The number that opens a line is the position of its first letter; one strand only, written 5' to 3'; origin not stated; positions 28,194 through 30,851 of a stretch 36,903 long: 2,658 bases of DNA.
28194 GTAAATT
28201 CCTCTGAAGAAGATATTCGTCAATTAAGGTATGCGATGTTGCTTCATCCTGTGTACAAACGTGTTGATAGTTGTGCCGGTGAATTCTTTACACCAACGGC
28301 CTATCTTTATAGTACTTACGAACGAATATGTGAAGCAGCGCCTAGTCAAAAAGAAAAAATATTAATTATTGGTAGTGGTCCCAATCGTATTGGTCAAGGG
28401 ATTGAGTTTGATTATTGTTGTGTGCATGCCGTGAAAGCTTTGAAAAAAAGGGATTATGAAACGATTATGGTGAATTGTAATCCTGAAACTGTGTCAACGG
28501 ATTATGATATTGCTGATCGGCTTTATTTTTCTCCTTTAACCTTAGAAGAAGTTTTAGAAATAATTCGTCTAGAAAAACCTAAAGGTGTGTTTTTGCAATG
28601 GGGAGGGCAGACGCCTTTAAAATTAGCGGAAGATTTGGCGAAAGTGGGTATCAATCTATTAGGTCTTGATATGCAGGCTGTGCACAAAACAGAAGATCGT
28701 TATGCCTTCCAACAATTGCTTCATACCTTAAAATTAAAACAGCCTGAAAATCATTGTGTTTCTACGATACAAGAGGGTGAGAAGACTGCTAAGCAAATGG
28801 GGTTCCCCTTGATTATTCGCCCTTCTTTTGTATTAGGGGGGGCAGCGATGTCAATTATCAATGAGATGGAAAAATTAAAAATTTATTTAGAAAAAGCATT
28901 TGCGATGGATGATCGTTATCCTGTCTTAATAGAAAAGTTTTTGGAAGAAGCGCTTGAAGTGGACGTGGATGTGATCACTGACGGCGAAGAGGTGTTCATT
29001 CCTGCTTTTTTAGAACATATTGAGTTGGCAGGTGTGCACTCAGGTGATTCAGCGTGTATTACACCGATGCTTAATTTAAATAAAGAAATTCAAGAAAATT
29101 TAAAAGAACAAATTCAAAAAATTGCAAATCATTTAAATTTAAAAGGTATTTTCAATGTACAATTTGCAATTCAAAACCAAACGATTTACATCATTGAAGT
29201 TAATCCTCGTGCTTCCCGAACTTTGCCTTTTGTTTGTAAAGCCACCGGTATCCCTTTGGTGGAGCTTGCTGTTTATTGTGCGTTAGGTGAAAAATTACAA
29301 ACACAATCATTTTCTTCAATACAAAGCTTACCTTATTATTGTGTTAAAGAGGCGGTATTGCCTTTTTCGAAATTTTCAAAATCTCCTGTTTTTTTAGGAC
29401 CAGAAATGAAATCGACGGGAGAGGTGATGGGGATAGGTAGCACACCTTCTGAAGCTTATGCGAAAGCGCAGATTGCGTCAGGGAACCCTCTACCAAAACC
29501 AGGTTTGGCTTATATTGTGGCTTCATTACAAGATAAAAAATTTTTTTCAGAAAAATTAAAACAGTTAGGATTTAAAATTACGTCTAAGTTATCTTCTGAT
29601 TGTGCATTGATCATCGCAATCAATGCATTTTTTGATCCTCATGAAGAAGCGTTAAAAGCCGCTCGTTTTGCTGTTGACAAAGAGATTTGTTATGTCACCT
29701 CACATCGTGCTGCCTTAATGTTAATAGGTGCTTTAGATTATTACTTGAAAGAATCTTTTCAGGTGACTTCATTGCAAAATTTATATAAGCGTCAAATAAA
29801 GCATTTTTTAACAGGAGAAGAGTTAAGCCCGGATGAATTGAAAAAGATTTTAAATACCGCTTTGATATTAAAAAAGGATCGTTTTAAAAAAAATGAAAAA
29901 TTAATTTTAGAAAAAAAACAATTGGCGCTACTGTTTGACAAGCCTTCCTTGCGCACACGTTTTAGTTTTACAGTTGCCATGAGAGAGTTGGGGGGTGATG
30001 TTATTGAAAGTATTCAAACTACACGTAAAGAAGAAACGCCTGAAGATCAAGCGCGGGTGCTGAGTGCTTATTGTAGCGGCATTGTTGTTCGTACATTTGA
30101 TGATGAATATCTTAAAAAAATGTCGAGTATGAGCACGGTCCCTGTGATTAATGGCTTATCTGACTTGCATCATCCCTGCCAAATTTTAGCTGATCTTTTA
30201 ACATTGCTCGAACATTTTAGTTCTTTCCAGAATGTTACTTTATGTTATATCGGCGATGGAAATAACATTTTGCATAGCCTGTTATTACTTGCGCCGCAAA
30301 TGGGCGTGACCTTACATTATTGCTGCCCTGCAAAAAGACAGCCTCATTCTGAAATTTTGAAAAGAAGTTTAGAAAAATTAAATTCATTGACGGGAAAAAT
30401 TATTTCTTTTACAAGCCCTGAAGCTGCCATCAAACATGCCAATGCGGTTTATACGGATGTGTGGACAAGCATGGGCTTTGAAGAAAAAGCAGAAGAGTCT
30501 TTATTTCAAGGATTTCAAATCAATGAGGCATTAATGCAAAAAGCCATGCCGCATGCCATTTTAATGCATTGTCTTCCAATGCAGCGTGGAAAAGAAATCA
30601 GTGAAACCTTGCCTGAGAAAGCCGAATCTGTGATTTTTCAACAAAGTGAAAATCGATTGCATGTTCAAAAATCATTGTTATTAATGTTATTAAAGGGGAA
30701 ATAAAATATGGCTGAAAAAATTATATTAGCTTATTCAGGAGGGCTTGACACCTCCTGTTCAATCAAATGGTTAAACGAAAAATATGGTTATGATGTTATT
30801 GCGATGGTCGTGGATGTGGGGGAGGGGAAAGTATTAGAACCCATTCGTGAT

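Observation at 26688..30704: Covalent fusion of CarB (carbamoyl-phosphate synthase large subunit) to ornithine carbamoyltransferase in one 1338-aa polypeptide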

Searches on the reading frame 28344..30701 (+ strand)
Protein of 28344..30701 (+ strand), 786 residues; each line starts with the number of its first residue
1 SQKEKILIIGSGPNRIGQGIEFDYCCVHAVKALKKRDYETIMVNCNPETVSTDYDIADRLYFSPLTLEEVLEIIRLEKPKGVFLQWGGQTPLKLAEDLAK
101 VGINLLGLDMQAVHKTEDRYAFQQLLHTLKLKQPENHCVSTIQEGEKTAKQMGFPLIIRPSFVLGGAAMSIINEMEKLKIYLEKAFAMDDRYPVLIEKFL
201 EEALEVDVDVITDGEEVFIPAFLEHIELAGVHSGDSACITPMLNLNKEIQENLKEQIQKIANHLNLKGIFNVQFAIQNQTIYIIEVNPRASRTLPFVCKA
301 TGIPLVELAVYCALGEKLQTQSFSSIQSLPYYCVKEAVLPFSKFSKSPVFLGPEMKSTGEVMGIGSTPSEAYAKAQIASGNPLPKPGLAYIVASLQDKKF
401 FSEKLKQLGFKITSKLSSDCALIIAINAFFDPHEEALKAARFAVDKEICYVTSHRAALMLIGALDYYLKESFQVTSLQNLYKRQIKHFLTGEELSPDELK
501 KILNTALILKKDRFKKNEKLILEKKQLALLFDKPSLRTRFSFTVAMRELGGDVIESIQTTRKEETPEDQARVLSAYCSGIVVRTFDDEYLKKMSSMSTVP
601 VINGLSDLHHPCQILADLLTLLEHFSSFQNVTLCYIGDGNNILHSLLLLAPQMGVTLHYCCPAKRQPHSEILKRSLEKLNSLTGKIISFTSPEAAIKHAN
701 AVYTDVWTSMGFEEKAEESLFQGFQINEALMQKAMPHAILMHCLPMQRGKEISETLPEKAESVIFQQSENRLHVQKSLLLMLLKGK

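Call 35: predict_structure(alignment_id=A2)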
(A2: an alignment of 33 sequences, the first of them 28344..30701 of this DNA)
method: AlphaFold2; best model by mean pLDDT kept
length: 786 residues; sequences in the alignment: 33
mean_pLDDT: 84.5   pTM: 0.61
mean pLDDT of the five models: 84.5, 83.2, 82.4, 82.3, 81.8
residues with pLDDT >= 90: 386; 70-90: 277; 50-70: 95; < 50: 28
segments of 3 or more residues with pLDDT < 50: 15-17, 52-54, 353-358, 475-482
pLDDT, mean of each block of 10 residues (from residue 1): 87 57 87 94 75 68 88 95 78 88 92 90 95 92 94 87 63 89 86 88 89 93 81 68 91 96 94 92 92 87 91 92 70 72 59 51 85 81 87 90 95 93 79 79 84 84 88 49 73 92 95 77 90 78 92 71 77 87 91 89 92 95 91 93 95 96 92 94 93 94 77 64 89 91 79 70 81 95 75
secondary structure, 60 per line:
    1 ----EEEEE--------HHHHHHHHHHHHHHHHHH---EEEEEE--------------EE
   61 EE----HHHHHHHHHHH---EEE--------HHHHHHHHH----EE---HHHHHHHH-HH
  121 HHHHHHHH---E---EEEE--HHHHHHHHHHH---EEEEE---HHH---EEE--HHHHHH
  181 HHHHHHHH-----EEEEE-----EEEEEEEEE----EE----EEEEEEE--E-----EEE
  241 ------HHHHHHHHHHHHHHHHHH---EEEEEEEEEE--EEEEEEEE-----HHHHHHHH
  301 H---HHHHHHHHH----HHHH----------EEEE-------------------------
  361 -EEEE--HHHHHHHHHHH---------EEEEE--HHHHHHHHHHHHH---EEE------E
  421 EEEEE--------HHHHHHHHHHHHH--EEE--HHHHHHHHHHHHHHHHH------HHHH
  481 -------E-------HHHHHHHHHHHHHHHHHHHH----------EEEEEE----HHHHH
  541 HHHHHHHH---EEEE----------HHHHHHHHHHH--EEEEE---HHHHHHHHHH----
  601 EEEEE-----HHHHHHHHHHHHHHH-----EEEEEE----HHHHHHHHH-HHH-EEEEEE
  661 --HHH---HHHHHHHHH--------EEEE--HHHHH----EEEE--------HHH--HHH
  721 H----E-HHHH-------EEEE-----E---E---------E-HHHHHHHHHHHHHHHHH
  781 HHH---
elements in order (helices of 4 or more, strands of 3 or more residues): E5-9 H18-35 E39-44 E59-62 H67-77 E81-83 H92-100 H110-117 H119-128 E136-139 H142-152 E156-160 E170-172 H175-188 E194-198 E204-212 E223-229 E238-240 H247-264 E268-277 E280-287 H293-301 H305-313 H318-321 E332-335 E362-365 H368-378 E388-392 H395-407 E411-413 E420-425 H434-446 E449-451 H454-470 H477-480 H496-515 E526-531 H536-548 E552-555 H566-576 E579-583 H587-596 E601-605 H611-625 E631-636 H641-649 E655-660 H669-677 E686-689 H692-696 E701-704 H718-721 H728-731 E739-742 H764-783

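Call 40: search_protein_representatives(protein=window:28344-30701:+)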
Query: 786 residues. Proteins with E-value up to 0.001 (for the whole library): 31339; up to 1e-10: 15279; up to 1e-30: 3139. The best 150 are listed.
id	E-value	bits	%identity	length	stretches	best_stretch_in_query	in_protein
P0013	0.0e+00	1167.8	50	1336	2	2-783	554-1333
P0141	4.6e-192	656.3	44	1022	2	3-465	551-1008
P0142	6.4e-191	652.5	43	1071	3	3-414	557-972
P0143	2.1e-187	640.9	43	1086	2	3-422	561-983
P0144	1.9e-182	624.5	43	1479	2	2-419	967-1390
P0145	2.0e-176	604.6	45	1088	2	4-414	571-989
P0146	5.0e-175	600.0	43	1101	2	2-415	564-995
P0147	9.9e-175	599.0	42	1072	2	3-381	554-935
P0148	1.2e-173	595.4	42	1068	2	2-377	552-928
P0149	9.3e-172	589.2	44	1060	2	2-383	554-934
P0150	2.4e-171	587.8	40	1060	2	1-400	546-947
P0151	4.1e-171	587.0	38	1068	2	3-413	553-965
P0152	1.8e-170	584.9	41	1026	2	4-418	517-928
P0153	1.3e-169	582.1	41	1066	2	2-413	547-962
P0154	3.5e-169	580.7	37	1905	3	6-388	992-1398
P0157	9.0e-168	576.0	39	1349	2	2-418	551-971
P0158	1.9e-167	575.0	35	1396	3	1-404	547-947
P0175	2.9e-159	547.9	39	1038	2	3-410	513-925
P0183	4.6e-157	540.6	57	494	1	313-784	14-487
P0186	1.2e-154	532.7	42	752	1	67-782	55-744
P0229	5.7e-140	484.1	41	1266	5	77-398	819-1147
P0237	1.6e-138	479.3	39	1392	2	4-381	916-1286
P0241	8.8e-138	476.9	38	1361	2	2-362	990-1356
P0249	1.8e-136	472.5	38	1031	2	5-366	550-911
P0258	9.0e-133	460.3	38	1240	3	81-386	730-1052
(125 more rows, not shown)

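Call 41: search_protein_families(library=pfam, proteins=[P0157, P0158, P0229, P0237, P0241, P0258, P0183, P0186], max_evalue=0.00001)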
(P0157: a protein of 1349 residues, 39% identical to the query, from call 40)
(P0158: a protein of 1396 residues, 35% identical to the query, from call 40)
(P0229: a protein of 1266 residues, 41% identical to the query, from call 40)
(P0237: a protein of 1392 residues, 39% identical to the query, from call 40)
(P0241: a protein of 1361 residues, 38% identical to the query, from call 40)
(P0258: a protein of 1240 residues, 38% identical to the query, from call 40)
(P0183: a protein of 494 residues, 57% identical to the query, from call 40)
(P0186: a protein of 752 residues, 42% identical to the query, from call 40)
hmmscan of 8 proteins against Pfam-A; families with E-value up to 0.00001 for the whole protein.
P0157 (1349 aa): 11 families
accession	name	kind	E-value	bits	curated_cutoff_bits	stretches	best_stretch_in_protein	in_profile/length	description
PF02786.22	CPSase_L_D2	-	3.5e-115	383.3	19.8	2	128-333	1-210/211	Carbamoyl-phosphate synthase L chain, ATP binding domain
PF25596.1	CPSase_L_D1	-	2.1e-96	318.3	27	2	7-125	2-118/118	Carbamoyl phosphate synthase preATP-grasp domain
PF01678.24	DAP_epimerase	-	3.5e-60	201.9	34.7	2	1227-1341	2-120/121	Diaminopimelate epimerase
PF02787.25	CPSase_L_D3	-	1.2e-23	83.3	26.6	1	425-498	4-79/80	Carbamoyl-phosphate synthetase large chain, oligomerisation domain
PF02142.27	MGS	-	5.1e-19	68.6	24.1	1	950-1037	1-94/94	MGS-like domain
PF07478.18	Dala_Dala_lig_C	-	6.7e-15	55.6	24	1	154-301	27-174/204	D-ala D-ala ligase C-terminus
PF02222.28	ATP-grasp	-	2.6e-11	43.9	27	0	674-838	2-163/179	ATP-grasp domain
PF15632.11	ATPgrasp_Ter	-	4.6e-11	43.1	29.1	1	741-864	3-111/131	ATP-grasp in the biosynthetic pathway with Ter operon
PF02655.19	ATP-grasp_3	-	5.3e-10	40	23.2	1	675-838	11-157/160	ATP-grasp domain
PF01071.24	GARS_A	-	6.2e-09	36.4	27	1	673-837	8-188/194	Phosphoribosylglycinamide synthetase, ATP-grasp (A) domain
PF05544.16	Pro_racemase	-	1.7e-06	27.8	27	1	1117-1226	56-170/325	Proline racemase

P0158 (1396 aa): 9 families
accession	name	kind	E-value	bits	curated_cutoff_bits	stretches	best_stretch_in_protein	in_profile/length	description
PF02786.22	CPSase_L_D2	-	4.7e-96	320.8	19.8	2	124-327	1-210/211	Carbamoyl-phosphate synthase L chain, ATP binding domain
PF25596.1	CPSase_L_D1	-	1.4e-86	286.6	27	2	549-659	2-116/118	Carbamoyl phosphate synthase preATP-grasp domain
PF02729.26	OTCace_N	-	7.1e-44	149.9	29.9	1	1092-1234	1-148/148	Aspartate/ornithine carbamoyltransferase, carbamoyl-P binding domain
PF00185.30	OTCace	-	8.1e-29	101.1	29.4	1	1240-1390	1-155/157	Aspartate/ornithine carbamoyltransferase, Asp/Orn binding domain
PF02787.25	CPSase_L_D3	-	4e-25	88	26.6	1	417-492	2-79/80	Carbamoyl-phosphate synthetase large chain, oligomerisation domain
PF02222.28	ATP-grasp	-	7e-22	78.4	27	2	131-279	2-147/179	ATP-grasp domain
PF02142.27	MGS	-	2.7e-14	53.5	24.1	1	945-1040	3-94/94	MGS-like domain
PF07478.18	Dala_Dala_lig_C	-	1.1e-12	48.3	24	1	153-295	30-174/204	D-ala D-ala ligase C-terminus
PF15632.11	ATPgrasp_Ter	-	1.2e-12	48.1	29.1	1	799-866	49-116/131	ATP-grasp in the biosynthetic pathway with Ter operon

P0229 (1266 aa): 9 families
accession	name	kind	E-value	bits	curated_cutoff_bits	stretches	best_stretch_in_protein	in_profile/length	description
PF02786.22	CPSase_L_D2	-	5.4e-88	294.4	19.8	2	212-397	24-210/211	Carbamoyl-phosphate synthase L chain, ATP binding domain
PF25596.1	CPSase_L_D1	-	7.7e-84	277.8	27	2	7-124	2-117/118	Carbamoyl phosphate synthase preATP-grasp domain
PF02222.28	ATP-grasp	-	5.7e-14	52.6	27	1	867-1026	2-163/179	ATP-grasp domain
PF02142.27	MGS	-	1.6e-12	47.8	24.1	1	1151-1238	2-94/94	MGS-like domain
PF02787.25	CPSase_L_D3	-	5e-12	46.1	26.6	1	548-631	2-77/80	Carbamoyl-phosphate synthetase large chain, oligomerisation domain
PF02655.19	ATP-grasp_3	-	2e-09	38.2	23.2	1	863-1026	6-157/160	ATP-grasp domain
PF07478.18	Dala_Dala_lig_C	-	1.9e-07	31.3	24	0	878-1024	19-174/204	D-ala D-ala ligase C-terminus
PF13535.11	ATP-grasp_4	-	2.6e-07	30.8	27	0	928-1025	54-151/160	ATP-grasp domain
PF15632.11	ATPgrasp_Ter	-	3.8e-07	30.4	29.1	0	982-1052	42-111/131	ATP-grasp in the biosynthetic pathway with Ter operon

P0237 (1392 aa): 10 families
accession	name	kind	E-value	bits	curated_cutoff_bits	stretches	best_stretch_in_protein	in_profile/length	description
PF02786.22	CPSase_L_D2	-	1.7e-94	315.7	19.8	2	503-708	1-210/211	Carbamoyl-phosphate synthase L chain, ATP binding domain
PF25596.1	CPSase_L_D1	-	1.5e-81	270.4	27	2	381-499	1-117/118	Carbamoyl phosphate synthase preATP-grasp domain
PF00117.34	GATase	-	2.7e-43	148.3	22.8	1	180-353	1-186/190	Glutamine amidotransferase class-I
PF00988.28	CPSase_sm_chain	-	2.1e-30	105.5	27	1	31-128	14-120/126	Carbamoyl-phosphate synthase small chain, CPSase domain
PF02222.28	ATP-grasp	-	9.3e-16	58.4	27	1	1064-1197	30-163/179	ATP-grasp domain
PF02655.19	ATP-grasp_3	-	1.1e-15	58.5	23.2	1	1029-1197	2-157/160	ATP-grasp domain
PF07478.18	Dala_Dala_lig_C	-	8.3e-14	52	24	1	528-676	26-174/204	D-ala D-ala ligase C-terminus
PF15632.11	ATPgrasp_Ter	-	4.3e-12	46.4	29.1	1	1108-1232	10-118/131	ATP-grasp in the biosynthetic pathway with Ter operon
PF13535.11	ATP-grasp_4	-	1.7e-10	41.2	27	1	1064-1197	2-152/160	ATP-grasp domain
PF02787.25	CPSase_L_D3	-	1.4e-08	35.1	26.6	1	796-858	2-65/80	Carbamoyl-phosphate synthetase large chain, oligomerisation domain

P0241 (1361 aa): 8 families
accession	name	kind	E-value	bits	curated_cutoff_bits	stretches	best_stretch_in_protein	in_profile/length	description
PF02786.22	CPSase_L_D2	-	3.4e-100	334.3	19.8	2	564-769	1-210/211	Carbamoyl-phosphate synthase L chain, ATP binding domain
PF25596.1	CPSase_L_D1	-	3.1e-87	288.7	27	2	991-1102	2-117/118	Carbamoyl phosphate synthase preATP-grasp domain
PF00117.34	GATase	-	2.4e-41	141.9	22.8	1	249-420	2-185/190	Glutamine amidotransferase class-I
PF00988.28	CPSase_sm_chain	-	2e-27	95.9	27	1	65-187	18-125/126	Carbamoyl-phosphate synthase small chain, CPSase domain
PF07478.18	Dala_Dala_lig_C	-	2.9e-14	53.5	24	1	591-737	28-174/204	D-ala D-ala ligase C-terminus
PF15632.11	ATPgrasp_Ter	-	9.5e-13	48.5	29.1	1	1181-1307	4-115/131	ATP-grasp in the biosynthetic pathway with Ter operon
PF02655.19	ATP-grasp_3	-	4e-12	46.9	23.2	1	1112-1276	9-156/160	ATP-grasp domain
PF02222.28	ATP-grasp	-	1e-07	32.2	27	0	578-741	9-165/179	ATP-grasp domain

P0258 (1240 aa): 9 families
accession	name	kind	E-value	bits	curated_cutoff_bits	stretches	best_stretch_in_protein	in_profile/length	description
PF02786.22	CPSase_L_D2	-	1.3e-92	309.5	19.8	2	135-340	2-210/211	Carbamoyl-phosphate synthase L chain, ATP binding domain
PF25596.1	CPSase_L_D1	-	1.4e-81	270.5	27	2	14-130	3-117/118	Carbamoyl phosphate synthase preATP-grasp domain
PF02787.25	CPSase_L_D3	-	2.7e-16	59.7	26.6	1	429-508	2-80/80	Carbamoyl-phosphate synthetase large chain, oligomerisation domain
PF02222.28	ATP-grasp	-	1.8e-12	47.7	27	0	774-944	2-163/179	ATP-grasp domain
PF07478.18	Dala_Dala_lig_C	-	2.2e-07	31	24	0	158-308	25-174/204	D-ala D-ala ligase C-terminus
PF13535.11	ATP-grasp_4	-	1.2e-06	28.7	27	0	834-943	47-151/160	ATP-grasp domain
PF02655.19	ATP-grasp_3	-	1.3e-06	29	23.2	0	768-944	4-157/160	ATP-grasp domain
PF15632.11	ATPgrasp_Ter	-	3.6e-06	27.2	29.1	0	897-971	45-112/131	ATP-grasp in the biosynthetic pathway with Ter operon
PF01071.24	GARS_A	-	6.4e-06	26.6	27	0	774-865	9-106/194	Phosphoribosylglycinamide synthetase, ATP-grasp (A) domain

P0183 (494 aa): 2 families
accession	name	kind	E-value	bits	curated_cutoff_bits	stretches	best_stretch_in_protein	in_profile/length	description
PF00185.30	OTCace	-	2e-47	161.6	29.4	1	336-485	2-157/157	Aspartate/ornithine carbamoyltransferase, Asp/Orn binding domain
PF02729.26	OTCace_N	-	4.7e-42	144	29.9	1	192-329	1-148/148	Aspartate/ornithine carbamoyltransferase, carbamoyl-P binding domain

P0186 (752 aa): 3 families
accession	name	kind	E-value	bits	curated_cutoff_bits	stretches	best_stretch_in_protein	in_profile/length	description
PF00185.30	OTCace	-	7.3e-47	159.8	29.4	1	598-743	2-156/157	Aspartate/ornithine carbamoyltransferase, Asp/Orn binding domain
PF02729.26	OTCace_N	-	3.4e-39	134.7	29.9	1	456-591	1-148/148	Aspartate/ornithine carbamoyltransferase, carbamoyl-P binding domain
PF02786.22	CPSase_L_D2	-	5.9e-15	55.8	19.8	1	107-303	2-210/211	Carbamoyl-phosphate synthase L chain, ATP binding domain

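Call 43: search_protein_families(library=ncbifam, proteins=[P0158], max_evalue=1e-20)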
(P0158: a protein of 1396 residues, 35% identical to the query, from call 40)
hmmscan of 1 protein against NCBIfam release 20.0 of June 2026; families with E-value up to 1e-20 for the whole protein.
P0158 (1396 aa): 18 families
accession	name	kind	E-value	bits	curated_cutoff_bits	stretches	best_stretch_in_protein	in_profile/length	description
TIGR01369.1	CPSaseII_lrg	equivalog_domain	0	1417.3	1027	1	3-1052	6-1052/1052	carbamoyl-phosphate synthase (glutamine-hydrolyzing) large subunit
NF003671.0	PRK05294.1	equivalog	0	1274.1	599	1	3-1060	7-1054/1058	carbamoyl-phosphate synthase large subunit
TIGR00670.1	asp_carb_tr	equivalog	6e-104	347.4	236.95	1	1092-1391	1-301/304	aspartate carbamoyltransferase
NF002032.1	PRK00856.1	equivalog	1.6e-92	309.9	263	1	1092-1391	1-295/297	aspartate carbamoyltransferase catalytic subunit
NF008853.0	PRK11891.1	equivalog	9e-77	258.5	560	1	1090-1391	87-396/430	aspartate carbamoyltransferase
NF006046.0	PRK08192.1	equivalog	3.8e-74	250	512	1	1089-1389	4-313/339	aspartate carbamoyltransferase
NF001986.0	PRK00779.1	subfamily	1.7e-43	148.9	306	1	1090-1394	4-305/307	ornithine carbamoyltransferase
TIGR00658.1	orni_carb_tr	equivalog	3.2e-41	141.5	280.85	1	1092-1392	1-302/304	ornithine carbamoyltransferase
NF010387.0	PRK13814.1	equivalog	1.3e-37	129.4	660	1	1093-1389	7-299/310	aspartate carbamoyltransferase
NF009916.0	PRK13376.1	equivalog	2.9e-34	118.5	800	1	1110-1390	26-330/525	bifunctional aspartate carbamoyltransferase catalytic subunit/aspartate carbamoyltransferase regulatory subunit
NF053643.1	Ddl_archaea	equivalog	1.6e-28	99.8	500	0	34-318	19-294/367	putative pseudomurein biosynthesis ATP-grasp protein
NF011380.0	PRK14805.1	equivalog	5.4e-28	97.9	421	1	1092-1394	2-301/302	ornithine carbamoyltransferase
NF009402.0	PRK12767.1-1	equivalog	1.3e-27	96.5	218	0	25-303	15-282/329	carbamoyl phosphate synthase-like protein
TIGR04384.1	putr_carbamoyl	exception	4.7e-26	91.7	500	1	1093-1390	1-304/330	putrescine carbamoyltransferase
NF003286.0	PRK04284.1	subfamily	6.8e-26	91.2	515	1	1090-1365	5-284/332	ornithine carbamoyltransferase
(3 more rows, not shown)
